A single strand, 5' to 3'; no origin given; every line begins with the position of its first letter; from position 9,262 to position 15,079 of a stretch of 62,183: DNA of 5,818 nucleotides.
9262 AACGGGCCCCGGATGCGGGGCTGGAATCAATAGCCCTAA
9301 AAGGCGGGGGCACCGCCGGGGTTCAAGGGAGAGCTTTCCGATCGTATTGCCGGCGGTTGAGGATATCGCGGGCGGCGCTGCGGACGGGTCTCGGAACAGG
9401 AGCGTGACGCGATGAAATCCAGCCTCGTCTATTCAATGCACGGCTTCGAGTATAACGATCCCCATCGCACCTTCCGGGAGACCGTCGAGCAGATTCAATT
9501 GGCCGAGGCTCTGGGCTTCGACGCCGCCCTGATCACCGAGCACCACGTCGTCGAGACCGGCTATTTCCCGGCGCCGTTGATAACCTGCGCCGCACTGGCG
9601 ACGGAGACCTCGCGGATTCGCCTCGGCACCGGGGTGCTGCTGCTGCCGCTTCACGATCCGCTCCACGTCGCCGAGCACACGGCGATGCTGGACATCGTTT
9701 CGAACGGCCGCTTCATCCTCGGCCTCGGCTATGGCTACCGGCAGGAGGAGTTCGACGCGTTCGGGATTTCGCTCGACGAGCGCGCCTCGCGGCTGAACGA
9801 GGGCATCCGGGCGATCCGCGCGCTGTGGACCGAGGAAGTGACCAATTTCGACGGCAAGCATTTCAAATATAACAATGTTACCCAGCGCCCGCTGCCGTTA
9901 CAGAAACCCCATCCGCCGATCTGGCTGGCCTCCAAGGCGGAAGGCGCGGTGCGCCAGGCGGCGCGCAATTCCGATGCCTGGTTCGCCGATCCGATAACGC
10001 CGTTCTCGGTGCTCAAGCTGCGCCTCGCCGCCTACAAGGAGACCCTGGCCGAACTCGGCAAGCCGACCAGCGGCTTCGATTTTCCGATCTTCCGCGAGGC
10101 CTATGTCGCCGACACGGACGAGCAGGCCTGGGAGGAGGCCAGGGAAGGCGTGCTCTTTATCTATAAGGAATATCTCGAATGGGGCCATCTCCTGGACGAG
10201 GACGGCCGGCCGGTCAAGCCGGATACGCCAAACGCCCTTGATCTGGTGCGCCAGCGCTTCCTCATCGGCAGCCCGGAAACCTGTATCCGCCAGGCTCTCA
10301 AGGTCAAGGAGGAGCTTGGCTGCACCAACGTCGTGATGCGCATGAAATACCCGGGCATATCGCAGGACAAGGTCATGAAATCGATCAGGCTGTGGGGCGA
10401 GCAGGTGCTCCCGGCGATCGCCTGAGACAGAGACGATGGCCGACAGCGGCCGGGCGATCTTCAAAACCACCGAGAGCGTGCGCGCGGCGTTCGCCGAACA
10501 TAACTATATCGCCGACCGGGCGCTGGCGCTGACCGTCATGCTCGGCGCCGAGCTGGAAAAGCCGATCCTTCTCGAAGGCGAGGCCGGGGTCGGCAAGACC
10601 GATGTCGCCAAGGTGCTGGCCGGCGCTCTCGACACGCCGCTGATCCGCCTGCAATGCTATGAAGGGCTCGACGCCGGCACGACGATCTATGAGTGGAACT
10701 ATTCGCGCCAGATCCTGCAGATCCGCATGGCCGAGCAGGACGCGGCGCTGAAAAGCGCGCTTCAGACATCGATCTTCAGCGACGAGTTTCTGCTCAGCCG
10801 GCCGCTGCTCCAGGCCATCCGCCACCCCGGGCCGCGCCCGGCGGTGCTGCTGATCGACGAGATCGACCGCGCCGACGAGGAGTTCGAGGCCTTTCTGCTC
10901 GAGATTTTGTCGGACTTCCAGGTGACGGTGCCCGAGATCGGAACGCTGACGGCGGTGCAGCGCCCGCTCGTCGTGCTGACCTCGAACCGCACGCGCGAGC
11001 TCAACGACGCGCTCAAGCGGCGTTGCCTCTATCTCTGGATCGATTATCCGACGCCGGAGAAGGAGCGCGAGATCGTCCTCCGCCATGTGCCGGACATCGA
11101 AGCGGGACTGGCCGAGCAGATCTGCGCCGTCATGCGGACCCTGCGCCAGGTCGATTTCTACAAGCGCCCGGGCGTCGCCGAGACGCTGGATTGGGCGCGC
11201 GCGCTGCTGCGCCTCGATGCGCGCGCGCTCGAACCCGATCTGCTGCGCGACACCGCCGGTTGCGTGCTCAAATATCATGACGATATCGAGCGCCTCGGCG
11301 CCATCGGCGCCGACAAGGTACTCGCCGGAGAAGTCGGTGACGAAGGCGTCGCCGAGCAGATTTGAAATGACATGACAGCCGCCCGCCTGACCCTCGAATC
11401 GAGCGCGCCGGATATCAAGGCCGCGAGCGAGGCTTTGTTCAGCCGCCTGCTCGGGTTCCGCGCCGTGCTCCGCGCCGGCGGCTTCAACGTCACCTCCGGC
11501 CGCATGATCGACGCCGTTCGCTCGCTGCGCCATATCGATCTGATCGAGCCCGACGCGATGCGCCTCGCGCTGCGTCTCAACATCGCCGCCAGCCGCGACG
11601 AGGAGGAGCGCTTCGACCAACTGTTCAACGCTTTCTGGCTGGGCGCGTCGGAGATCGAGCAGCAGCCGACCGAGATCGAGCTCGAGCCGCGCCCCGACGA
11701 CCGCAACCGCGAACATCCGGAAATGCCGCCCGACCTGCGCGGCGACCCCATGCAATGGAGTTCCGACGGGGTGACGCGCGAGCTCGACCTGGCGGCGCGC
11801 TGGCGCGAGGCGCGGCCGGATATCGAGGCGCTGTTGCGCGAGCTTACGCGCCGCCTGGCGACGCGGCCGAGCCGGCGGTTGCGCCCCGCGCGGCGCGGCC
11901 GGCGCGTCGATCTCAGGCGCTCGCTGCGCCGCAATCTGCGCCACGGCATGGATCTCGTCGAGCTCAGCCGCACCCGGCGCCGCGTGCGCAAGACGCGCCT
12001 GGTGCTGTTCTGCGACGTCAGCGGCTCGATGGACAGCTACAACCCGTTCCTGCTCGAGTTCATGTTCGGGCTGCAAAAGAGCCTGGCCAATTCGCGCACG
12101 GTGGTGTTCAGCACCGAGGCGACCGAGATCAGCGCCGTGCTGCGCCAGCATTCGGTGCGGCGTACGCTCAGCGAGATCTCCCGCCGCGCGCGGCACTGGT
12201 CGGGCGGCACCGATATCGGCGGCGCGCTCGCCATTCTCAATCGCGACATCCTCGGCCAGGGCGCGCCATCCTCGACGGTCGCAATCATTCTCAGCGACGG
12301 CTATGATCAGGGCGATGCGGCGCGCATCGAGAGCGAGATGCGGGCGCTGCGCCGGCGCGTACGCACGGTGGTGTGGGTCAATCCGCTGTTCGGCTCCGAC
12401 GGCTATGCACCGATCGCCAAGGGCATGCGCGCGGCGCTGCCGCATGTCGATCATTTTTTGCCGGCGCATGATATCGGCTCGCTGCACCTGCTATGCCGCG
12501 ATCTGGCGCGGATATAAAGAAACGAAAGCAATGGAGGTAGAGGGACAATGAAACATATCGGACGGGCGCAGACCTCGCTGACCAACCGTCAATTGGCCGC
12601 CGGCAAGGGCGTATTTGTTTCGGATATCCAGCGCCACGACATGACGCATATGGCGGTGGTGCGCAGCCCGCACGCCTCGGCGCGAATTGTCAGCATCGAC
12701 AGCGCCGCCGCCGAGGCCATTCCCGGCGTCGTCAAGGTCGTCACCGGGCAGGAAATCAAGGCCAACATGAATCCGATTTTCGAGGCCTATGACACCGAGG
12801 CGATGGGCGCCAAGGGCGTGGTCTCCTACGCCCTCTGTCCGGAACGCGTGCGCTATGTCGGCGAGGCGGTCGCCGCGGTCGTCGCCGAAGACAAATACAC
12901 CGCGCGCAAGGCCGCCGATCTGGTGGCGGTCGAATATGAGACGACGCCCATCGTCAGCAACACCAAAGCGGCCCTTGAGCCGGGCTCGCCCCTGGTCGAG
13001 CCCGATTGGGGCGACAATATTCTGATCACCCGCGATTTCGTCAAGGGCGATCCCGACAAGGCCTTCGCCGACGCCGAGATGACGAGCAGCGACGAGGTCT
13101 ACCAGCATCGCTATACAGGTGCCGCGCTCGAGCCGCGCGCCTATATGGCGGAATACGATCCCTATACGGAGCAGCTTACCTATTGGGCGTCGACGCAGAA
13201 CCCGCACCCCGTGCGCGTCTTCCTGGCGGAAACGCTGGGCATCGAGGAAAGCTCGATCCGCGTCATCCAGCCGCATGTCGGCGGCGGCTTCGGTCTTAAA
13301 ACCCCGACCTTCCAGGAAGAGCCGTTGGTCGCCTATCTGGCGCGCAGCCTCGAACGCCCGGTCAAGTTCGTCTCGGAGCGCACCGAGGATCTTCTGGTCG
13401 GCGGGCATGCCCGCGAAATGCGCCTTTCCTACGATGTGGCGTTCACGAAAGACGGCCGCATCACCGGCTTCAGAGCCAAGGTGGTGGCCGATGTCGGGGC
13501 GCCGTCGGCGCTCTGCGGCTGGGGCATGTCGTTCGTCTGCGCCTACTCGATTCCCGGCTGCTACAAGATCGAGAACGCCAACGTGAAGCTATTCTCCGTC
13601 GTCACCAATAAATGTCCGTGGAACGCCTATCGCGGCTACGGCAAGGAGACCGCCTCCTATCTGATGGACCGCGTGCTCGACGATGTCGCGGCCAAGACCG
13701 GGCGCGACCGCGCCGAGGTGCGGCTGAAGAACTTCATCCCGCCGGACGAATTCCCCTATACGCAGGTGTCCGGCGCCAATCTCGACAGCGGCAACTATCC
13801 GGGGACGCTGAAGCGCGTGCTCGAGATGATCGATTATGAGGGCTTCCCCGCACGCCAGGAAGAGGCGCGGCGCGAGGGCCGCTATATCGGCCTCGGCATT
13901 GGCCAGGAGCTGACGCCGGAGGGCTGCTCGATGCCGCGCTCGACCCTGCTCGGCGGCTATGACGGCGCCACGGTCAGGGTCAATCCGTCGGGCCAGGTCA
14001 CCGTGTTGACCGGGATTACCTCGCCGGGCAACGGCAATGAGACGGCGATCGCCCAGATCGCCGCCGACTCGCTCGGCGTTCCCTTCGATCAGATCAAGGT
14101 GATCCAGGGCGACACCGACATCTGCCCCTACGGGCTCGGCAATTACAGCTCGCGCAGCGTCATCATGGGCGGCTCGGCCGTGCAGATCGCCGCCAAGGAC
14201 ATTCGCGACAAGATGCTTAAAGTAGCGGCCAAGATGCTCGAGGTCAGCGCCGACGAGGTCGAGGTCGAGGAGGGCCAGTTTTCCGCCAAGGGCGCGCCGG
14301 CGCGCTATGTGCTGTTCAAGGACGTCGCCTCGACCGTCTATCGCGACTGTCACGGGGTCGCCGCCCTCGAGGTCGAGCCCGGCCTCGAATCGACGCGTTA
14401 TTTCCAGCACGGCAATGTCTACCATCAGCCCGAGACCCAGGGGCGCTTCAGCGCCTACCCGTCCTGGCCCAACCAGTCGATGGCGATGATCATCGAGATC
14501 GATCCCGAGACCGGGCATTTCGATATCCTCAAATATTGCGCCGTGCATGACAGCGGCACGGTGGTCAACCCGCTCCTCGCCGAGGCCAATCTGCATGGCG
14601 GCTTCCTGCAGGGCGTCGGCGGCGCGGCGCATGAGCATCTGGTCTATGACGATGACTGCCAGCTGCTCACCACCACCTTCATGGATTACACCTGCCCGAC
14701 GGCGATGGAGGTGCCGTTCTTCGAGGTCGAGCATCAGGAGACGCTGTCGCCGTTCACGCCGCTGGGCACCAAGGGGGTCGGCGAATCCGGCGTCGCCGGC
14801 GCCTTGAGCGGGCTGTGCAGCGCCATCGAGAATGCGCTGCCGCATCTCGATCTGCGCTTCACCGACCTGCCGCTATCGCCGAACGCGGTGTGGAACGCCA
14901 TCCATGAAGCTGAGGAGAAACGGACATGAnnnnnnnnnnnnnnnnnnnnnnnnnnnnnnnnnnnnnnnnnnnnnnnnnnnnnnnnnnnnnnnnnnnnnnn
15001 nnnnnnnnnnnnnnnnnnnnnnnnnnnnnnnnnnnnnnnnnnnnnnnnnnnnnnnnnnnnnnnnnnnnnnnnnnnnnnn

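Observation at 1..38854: ~38.8-kb molybdoenzyme-dense island bounded by IS remnants and a tRNA 3' fragment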

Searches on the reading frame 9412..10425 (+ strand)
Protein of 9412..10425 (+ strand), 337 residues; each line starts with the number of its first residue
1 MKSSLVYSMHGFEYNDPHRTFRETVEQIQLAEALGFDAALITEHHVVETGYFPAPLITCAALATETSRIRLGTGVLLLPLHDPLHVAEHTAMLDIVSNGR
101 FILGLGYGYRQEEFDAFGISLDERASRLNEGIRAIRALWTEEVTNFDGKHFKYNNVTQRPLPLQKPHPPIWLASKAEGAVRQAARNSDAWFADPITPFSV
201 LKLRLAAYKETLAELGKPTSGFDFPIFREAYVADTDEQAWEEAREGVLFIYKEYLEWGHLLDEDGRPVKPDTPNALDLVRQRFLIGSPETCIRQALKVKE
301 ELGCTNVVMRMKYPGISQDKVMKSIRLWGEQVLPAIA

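Call 7: search_protein_families(library=pfam, proteins=[window:9412-10425:+], max_evalue=0.001)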
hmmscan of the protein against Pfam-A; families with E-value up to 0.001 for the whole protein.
window:9412-10425:+ (337 aa): 1 family
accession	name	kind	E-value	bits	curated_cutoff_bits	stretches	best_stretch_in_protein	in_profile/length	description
PF00296.26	Bac_luciferase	-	3.2e-71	240.7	27.9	1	14-304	14-312/314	Luciferase-like monooxygenase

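Call 14: search_protein_families(library=ncbifam, proteins=[window:9412-10425:+], max_evalue=0.00001)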
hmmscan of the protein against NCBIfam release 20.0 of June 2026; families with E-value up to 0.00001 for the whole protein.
window:9412-10425:+ (337 aa): 32 families (the best 25 are shown)
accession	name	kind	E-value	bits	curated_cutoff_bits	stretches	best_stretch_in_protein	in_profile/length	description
TIGR03619.1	F420_Rv2161c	subfamily_domain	1.1e-52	179.1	166.9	1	29-239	5-231/247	TIGR03619 family F420-dependent LLM class oxidoreductase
TIGR04020.1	seco_metab_LLM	subfamily_domain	5.3e-35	121.1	244.45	1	14-326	11-335/341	MupA/Atu3671 family FMN-dependent luciferase-like monooxygenase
TIGR03858.1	LLM_2I7G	subfamily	1.3e-34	119.7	462.25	1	16-336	20-336/337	Atu2307/SP_0267 family LLM class monooxygenase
TIGR04027.1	LLM_KPN_01858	hypoth_equivalog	1.3e-34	119.6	412.9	1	16-145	14-144/326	putative FMN-dependent luciferase-like monooxygenase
TIGR03560.1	F420_Rv1855c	subfamily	9.1e-33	113.9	231.4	1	15-216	6-216/227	TIGR03560 family F420-dependent LLM class oxidoreductase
TIGR03571.1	lucif_BA3436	subfamily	1.3e-31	110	303.9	1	16-214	25-228/304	TIGR03571 family LLM class oxidoreductase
TIGR03621.1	F420_MSMEG_2516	subfamily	2.3e-30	105.8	213.15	1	19-188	11-171/295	TIGR03621 family F420-dependent LLM class oxidoreductase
TIGR03558.1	oxido_grp_1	subfamily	1.5e-28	100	166.95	1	16-318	14-314/325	MsnO8 family LLM class oxidoreductase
NF002619.0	PRK02271.1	equivalog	1.6e-25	90.1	276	1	17-251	9-234/329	5,10-methylenetetrahydromethanopterin reductase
TIGR04036.1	LLM_CE1758_fam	subfamily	8.2e-25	87.4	479.1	1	19-335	25-330/355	CE1758 family FMN-dependent luciferase-like monooxygenase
TIGR04021.1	LLM_DMSO2_sfnG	equivalog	8e-24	84.7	382.95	1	24-218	30-227/350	dimethylsulfone monooxygenase SfnG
NF052254.1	luciferase_Alph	exception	1.2e-23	83.9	600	1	12-263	8-262/354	luciferase subunit alpha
TIGR03555.1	F420_mer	equivalog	3.8e-22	79.1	348.7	1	17-333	7-324/325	5,10-methylenetetrahydromethanopterin reductase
TIGR03565.1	alk_sulf_monoox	equivalog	6e-21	74.9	518.2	1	27-246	31-243/346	FMNH2-dependent alkanesulfonate monooxygenase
TIGR03557.1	F420_G6P_family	subfamily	1.9e-20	73.2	210.4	1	21-192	12-187/316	TIGR03557 family F420-dependent LLM class oxidoreductase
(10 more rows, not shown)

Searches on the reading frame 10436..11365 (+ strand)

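Call 7: search_protein_families(library=pfam, proteins=[window:10436-11365:+], max_evalue=0.001)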
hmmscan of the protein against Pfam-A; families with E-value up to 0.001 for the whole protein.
window:10436-11365:+ (309 aa): 7 families
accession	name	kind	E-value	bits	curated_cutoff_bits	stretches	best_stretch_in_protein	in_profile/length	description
PF07728.20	AAA_5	-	5.6e-14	52.8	22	1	44-197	2-139/139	AAA domain (dynein-related subfamily)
PF00004.35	AAA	-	2.8e-10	41.2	21.2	1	44-197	1-123/131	ATPase family associated with various cellular activities (AAA)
PF07726.17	AAA_3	-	1.3e-07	32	27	0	136-184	64-110/131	ATPase family associated with various cellular activities (AAA)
PF13191.12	AAA_16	-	1e-06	29.8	32.6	1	43-159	26-157/167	AAA ATPase domain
PF07724.20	AAA_2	-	1.4e-05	25.7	27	1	44-192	6-132/166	AAA domain (Cdc48 subfamily)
PF13401.12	AAA_22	-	2.2e-05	25.2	27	1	42-162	6-115/130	AAA domain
PF05496.18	RuvB_N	-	0.00036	20.8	27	0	43-68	35-60/159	Holliday junction DNA helicase RuvB P-loop domain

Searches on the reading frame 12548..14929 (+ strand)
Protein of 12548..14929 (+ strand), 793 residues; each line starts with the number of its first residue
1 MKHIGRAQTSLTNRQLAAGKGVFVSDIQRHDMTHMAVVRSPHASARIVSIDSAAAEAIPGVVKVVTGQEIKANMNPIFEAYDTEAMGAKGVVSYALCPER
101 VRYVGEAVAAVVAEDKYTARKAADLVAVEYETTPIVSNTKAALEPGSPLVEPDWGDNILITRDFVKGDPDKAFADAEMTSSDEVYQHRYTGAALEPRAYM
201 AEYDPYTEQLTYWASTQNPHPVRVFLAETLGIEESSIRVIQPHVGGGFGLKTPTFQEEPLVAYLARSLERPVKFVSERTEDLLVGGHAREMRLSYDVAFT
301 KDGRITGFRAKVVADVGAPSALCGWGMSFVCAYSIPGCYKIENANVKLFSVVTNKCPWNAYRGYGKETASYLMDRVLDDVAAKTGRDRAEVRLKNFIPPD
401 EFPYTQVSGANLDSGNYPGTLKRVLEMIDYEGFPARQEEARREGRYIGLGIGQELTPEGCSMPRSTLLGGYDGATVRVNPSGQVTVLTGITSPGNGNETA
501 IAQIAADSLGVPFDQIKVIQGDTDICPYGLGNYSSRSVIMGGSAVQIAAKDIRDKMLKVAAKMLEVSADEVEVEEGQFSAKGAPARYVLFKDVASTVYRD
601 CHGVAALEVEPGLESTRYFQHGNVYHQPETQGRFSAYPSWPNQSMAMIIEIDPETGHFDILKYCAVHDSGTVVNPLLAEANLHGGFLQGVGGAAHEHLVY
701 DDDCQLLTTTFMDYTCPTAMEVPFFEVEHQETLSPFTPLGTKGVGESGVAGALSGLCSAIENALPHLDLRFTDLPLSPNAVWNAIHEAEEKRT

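Call 8: search_protein_families(library=pfam, proteins=[window:12548-14929:+], max_evalue=0.001)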
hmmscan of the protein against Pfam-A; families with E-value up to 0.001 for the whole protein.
window:12548-14929:+ (793 aa): 3 families
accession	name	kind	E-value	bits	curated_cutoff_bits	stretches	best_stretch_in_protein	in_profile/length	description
PF20256.3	MoCoBD_2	-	3.5e-80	270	27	1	424-723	2-283/283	Molybdopterin cofactor-binding domain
PF02738.23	MoCoBD_1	-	2.3e-71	240.2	27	1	155-396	6-244/244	Molybdopterin cofactor-binding domain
PF01315.27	Ald_Xan_dh_C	-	2e-28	99.4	31.3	1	19-133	2-109/110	Aldehyde oxidase and xanthine dehydrogenase, a/b hammerhead domain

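Call 14: search_protein_families(library=ncbifam, proteins=[window:12548-14929:+], max_evalue=0.00001)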
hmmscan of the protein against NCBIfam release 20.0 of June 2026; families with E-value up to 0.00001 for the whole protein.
window:12548-14929:+ (793 aa): 13 families
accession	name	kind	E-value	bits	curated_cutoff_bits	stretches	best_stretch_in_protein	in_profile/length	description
NF041018.1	glyceraldDH_alpha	equivalog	1.7e-182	608.6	790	1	3-781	2-740/741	glyceraldehyde dehydrogenase subunit alpha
NF040766.1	CODH_aero_grp5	exception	2e-171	572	950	1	3-783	4-783/785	aerobic carbon-monoxide dehydrogenase large subunit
TIGR02416.1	CO_dehy_Mo_lg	equivalog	2.4e-162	541.9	991.15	1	16-784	5-770/770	aerobic carbon-monoxide dehydrogenase large subunit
TIGR03194.1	4hydrxCoA_A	equivalog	3.1e-126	422.6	994.55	1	18-784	11-745/746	4-hydroxybenzoyl-CoA reductase subunit alpha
NF043082.1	XdhA_XDHase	equivalog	1.1e-120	404.1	780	1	10-788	7-755/758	xanthine dehydrogenase subunit XdhA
NF007426.0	PRK09970.1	equivalog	7.5e-116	388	916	1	15-788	17-758/761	xanthine dehydrogenase molybdenum-binding subunit XdhA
TIGR03196.1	pucD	equivalog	1.4e-79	268.4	783.65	1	17-765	16-741/763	xanthine dehydrogenase subunit D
TIGR02965.1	xanthine_xdhB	equivalog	4e-79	266.7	849.5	1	16-784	13-753/758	xanthine dehydrogenase molybdopterin binding subunit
NF045668.1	pterin_aldehy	equivalog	1e-71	242.3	1100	2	31-561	205-723/905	molybdopterin-dependent aldehyde oxidoreductase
TIGR03311.1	Se_dep_XDH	equivalog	8.7e-70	235.8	830.45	1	7-569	165-689/848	selenium-dependent xanthine dehydrogenase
TIGR03313.1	Se_sel_red_Mo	hypoth_equivalog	1.3e-63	215.1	1101.9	2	167-764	362-931/951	molybdopterin-dependent oxidoreductase Mo/Fe-S-binding subunit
NF041671.1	peri_hyde_PaoC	equivalog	2.2e-58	198.2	1180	1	2-776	16-722/735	aldehyde oxidoreductase molybdenum-binding subunit PaoC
TIGR02969.1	mam_aldehyde_ox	subfamily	1.8e-36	125.1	1912.3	1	4-754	576-1270/1330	aldehyde oxidase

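Call 82: search_dna_similar(query=window:12548-14929:+, collection=plasmids, mode=protein, max_rows=10, max_evalue=1e-100)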
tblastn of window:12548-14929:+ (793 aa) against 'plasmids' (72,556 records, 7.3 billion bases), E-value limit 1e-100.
Records with a match: 222; places in all: 253; records where one place covers at least 80% of the query: 222.
Best place of each record, by identity: <60% 222.
By first word of the organism name: Pseudosulfitobacter 41; Sinorhizobium 22; Azospirillum 13; Caballeronia 9; Rhizobium 9; Bacillus 9; Arthrobacter 8; Phaeobacter 7; Burkholderia 6; Bradyrhizobium 6; and 50 more.
By predicted mobility (MOB-suite, as given by PLSDB): non-mobilizable 136; conjugative 66; mobilizable 20.
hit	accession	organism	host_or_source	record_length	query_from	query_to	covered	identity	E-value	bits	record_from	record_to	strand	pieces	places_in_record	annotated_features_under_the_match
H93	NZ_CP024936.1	Paraburkholderia graminis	soil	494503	4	787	99%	39.1%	9e-164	533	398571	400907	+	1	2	xanthine dehydrogenase family protein molybdopterin-binding subunit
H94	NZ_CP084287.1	Caballeronia zhejiangensis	Anasa tristis,Cell culture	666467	4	787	99%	38.6%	5e-147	484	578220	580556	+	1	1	xanthine dehydrogenase family protein molybdopterin-binding subunit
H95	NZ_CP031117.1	Rubrobacter indicoceani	cell culture,marine sediment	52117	5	792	99%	37.8%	2e-143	474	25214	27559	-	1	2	molybdopterin cofactor-binding domain-containing protein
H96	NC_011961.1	Thermomicrobium roseum DSM 5159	-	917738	19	787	97%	38.3%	3e-144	476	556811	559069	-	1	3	aerobic carbon-monoxide dehydrogenase large subunit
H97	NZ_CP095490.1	Halorientalis marina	cell culture,salt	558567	4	787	99%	37.0%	8e-140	464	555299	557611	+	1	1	molybdopterin cofactor-binding domain-containing protein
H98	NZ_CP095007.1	Halococcus dombrowskii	Direct from delivered sample,Rock salt ...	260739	9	788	98%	36.3%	6e-127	426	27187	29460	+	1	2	xanthine dehydrogenase family protein molybdopterin-binding subunit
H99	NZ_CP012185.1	Pseudonocardia sp. EC080619-01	Apterostigma dentigerum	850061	23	785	96%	37.1%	4e-125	421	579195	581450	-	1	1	xanthine dehydrogenase family protein molybdopterin-binding subunit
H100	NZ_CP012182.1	Pseudonocardia sp. EC080610-09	Apterostigma dentigerum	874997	23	785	96%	37.1%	4e-125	421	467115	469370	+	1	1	xanthine dehydrogenase family protein molybdopterin-binding subunit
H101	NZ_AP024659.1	Arthrobacter sp. NicSoilB11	-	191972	4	784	98%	36.2%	7e-133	444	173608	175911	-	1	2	ndhC: 2,6-dihydroxypyridine 3-hydroxylase subunit NdhC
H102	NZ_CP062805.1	Cupriavidus basilensis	Cell culture,Sediment of a freshwater ...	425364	1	791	100%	35.7%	7e-128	429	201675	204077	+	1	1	xanthine dehydrogenase family protein molybdopterin-binding subunit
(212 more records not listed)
